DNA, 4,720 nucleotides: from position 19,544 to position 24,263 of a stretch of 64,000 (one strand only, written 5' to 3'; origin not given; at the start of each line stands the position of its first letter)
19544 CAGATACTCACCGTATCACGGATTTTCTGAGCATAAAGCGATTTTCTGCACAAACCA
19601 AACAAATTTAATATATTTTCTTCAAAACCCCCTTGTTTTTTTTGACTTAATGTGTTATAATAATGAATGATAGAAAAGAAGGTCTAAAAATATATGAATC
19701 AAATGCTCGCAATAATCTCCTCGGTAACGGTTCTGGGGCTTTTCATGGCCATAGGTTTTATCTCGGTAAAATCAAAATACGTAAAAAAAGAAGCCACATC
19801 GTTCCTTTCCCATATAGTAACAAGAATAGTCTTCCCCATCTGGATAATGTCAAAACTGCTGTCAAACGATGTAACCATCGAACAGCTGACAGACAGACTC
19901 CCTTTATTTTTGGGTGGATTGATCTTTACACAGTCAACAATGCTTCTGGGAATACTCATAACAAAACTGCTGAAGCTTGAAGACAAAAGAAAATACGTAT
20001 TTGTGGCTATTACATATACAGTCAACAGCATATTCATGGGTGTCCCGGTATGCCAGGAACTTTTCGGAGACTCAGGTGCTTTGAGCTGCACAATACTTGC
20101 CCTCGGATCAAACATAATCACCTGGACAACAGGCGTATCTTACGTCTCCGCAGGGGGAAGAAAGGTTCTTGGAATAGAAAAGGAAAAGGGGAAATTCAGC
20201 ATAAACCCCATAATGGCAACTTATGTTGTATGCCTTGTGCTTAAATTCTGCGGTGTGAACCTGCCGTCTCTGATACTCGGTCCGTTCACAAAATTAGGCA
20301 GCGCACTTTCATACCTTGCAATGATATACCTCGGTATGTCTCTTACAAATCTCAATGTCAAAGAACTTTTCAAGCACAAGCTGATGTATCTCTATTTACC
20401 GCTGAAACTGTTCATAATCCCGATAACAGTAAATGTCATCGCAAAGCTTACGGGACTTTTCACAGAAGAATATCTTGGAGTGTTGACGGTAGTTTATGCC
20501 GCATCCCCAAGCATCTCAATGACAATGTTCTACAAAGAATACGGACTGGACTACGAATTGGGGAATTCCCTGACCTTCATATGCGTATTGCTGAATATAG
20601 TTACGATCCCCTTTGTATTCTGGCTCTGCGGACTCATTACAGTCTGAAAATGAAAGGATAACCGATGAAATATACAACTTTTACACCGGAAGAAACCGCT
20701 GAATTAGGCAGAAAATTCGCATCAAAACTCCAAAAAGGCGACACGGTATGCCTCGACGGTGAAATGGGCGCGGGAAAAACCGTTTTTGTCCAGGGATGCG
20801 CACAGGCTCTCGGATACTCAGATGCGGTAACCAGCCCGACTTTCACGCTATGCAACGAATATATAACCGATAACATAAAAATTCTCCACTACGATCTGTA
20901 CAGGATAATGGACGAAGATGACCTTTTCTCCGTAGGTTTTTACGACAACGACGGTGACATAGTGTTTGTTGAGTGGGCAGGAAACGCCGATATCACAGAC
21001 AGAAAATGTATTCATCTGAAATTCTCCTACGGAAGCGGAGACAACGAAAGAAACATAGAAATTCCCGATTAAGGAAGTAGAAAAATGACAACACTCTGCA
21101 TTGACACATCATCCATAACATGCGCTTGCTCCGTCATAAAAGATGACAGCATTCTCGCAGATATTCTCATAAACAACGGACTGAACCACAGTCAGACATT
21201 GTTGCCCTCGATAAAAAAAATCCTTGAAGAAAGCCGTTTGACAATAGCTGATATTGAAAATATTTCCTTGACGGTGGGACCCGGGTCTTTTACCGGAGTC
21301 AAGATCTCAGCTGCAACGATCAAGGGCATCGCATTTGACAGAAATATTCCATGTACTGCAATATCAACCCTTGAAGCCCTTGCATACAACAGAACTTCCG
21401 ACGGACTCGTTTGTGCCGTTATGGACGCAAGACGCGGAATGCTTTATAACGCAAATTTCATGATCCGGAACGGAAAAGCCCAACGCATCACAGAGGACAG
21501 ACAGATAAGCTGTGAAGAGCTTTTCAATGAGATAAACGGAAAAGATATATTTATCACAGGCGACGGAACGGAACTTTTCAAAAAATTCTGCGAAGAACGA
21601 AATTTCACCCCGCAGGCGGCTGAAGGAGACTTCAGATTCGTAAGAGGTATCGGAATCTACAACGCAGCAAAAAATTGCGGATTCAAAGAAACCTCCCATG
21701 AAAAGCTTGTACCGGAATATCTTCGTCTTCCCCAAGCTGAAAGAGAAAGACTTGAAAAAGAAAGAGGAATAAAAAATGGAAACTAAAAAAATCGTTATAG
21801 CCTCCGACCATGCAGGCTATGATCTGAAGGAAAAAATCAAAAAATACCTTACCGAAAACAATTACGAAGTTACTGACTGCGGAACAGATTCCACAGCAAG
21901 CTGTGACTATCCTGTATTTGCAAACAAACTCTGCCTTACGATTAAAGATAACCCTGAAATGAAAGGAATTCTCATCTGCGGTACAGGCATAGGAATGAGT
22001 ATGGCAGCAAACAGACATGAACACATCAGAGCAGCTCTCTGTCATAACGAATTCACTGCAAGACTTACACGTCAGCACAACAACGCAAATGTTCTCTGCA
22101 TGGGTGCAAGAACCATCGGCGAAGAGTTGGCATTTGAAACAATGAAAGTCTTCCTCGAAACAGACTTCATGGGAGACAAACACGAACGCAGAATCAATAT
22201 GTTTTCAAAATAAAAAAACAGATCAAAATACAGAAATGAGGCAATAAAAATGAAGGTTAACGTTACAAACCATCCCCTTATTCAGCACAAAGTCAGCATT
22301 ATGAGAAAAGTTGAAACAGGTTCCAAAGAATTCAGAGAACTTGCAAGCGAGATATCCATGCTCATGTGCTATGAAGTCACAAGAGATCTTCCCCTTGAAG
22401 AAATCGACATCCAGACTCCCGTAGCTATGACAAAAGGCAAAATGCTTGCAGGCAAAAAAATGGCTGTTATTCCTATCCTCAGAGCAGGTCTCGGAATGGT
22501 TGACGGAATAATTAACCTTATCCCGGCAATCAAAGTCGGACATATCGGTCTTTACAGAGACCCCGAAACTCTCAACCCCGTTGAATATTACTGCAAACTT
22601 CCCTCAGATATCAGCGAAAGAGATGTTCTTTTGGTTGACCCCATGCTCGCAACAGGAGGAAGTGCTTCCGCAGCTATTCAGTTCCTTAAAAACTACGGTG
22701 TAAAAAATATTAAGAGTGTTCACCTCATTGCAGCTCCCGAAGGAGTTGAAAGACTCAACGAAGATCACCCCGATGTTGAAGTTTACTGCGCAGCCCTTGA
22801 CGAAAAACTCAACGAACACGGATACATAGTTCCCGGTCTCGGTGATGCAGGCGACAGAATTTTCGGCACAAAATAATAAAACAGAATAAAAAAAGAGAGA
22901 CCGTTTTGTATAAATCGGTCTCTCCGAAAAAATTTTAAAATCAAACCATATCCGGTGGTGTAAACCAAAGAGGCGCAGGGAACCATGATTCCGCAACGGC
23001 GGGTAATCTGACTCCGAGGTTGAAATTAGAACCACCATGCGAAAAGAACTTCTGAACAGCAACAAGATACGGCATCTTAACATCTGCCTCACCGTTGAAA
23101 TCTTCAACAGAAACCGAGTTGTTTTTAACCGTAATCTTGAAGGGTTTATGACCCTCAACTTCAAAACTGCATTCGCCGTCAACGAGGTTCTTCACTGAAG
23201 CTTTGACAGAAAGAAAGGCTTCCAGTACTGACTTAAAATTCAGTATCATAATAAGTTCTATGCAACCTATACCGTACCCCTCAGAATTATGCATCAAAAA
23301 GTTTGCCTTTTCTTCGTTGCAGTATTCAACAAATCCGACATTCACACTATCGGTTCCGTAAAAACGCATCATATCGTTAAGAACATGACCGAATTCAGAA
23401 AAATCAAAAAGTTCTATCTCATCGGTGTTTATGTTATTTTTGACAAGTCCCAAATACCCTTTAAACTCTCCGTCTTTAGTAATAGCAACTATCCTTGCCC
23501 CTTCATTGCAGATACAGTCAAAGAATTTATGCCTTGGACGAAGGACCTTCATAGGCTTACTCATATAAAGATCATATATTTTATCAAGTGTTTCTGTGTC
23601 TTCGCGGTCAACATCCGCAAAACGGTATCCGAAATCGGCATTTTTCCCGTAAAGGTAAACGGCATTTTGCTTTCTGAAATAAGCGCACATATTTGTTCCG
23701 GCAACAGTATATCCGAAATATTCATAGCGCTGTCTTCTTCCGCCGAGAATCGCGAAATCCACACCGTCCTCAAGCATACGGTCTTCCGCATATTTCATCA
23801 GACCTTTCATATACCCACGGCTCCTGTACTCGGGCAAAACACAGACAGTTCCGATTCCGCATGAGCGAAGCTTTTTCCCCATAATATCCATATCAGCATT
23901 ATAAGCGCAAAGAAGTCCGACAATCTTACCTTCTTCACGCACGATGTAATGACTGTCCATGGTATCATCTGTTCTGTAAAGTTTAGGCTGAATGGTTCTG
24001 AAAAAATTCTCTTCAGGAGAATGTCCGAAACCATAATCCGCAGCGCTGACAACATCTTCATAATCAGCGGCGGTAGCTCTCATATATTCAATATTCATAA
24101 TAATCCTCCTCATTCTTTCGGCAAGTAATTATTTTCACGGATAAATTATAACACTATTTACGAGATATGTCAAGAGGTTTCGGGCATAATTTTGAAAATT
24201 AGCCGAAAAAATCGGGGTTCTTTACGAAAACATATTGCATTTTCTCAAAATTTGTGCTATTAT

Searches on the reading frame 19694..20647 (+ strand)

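Call 26: search_protein_families(library=pfam, proteins=[window:19694-20647:+], max_evalue=0.00001)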
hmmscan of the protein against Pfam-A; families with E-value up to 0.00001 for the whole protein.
window:19694-20647:+ (317 aa): 1 family
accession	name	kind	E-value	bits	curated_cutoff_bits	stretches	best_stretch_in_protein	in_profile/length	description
PF03547.23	Mem_trans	-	6.4e-24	84.6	25.7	2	8-154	3-150/343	Membrane transport protein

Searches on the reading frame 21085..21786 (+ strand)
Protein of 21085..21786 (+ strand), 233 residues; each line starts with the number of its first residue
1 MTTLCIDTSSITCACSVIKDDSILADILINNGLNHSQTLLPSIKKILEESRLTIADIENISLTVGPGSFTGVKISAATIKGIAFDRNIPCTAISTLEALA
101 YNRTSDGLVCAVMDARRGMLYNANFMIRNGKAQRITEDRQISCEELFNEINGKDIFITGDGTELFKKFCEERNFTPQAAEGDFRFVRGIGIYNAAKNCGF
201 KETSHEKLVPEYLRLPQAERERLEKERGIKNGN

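Call 26: search_protein_families(library=pfam, proteins=[window:21085-21786:+], max_evalue=0.00001)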
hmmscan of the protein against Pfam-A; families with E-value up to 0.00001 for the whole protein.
window:21085-21786:+ (233 aa): 1 family
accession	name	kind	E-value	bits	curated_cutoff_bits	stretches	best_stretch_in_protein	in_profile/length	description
PF00814.31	TsaD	-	6.8e-25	88.7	24.8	1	34-149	28-155/264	tRNA N6-adenosine threonylcarbamoyltransferase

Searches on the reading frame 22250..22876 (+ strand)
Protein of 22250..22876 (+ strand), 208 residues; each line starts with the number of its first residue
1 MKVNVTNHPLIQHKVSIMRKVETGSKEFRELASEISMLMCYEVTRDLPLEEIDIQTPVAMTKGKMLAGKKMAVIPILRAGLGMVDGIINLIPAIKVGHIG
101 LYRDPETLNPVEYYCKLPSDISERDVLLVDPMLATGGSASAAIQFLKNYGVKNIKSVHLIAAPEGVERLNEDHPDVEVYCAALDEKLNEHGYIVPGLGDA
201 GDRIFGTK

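Call 26: search_protein_families(library=pfam, proteins=[window:22250-22876:+], max_evalue=0.00001)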
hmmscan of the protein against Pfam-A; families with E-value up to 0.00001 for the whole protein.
window:22250-22876:+ (208 aa): 2 families
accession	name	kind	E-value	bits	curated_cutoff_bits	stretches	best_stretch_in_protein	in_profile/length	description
PF14681.12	UPRTase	-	1.2e-79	267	27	1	5-207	1-206/206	Uracil phosphoribosyltransferase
PF00156.33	Pribosyltran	-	1.1e-12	48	26.3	1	66-170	26-134/158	Phosphoribosyl transferase domain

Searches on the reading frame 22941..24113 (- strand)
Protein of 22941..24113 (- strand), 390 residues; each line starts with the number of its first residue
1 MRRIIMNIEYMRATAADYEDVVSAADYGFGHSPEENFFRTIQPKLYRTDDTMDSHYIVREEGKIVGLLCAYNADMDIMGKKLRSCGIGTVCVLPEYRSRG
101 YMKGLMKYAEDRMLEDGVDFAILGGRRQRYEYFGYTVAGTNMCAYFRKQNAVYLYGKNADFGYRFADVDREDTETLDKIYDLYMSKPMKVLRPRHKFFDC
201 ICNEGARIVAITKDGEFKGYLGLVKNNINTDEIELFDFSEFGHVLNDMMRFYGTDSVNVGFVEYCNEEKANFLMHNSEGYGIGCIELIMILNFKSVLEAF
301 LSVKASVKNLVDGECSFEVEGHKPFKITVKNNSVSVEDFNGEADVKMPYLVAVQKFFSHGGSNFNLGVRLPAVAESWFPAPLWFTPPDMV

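Call 26: search_protein_families(library=pfam, proteins=[window:22941-24113:-], max_evalue=0.00001)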
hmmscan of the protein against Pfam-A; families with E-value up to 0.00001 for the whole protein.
window:22941-24113:- (390 aa): 3 families
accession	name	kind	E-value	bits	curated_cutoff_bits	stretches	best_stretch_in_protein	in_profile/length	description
PF13527.13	Acetyltransf_9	-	2.6e-23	82.8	25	1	10-137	2-126/127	Acetyltransferase (GNAT) domain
PF00583.31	Acetyltransf_1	-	4.9e-12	46.6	20.7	1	49-119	26-94/116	Acetyltransferase (GNAT) family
PF13508.13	Acetyltransf_7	-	8.8e-08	32.9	27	1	55-136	5-83/84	Acetyltransferase (GNAT) domain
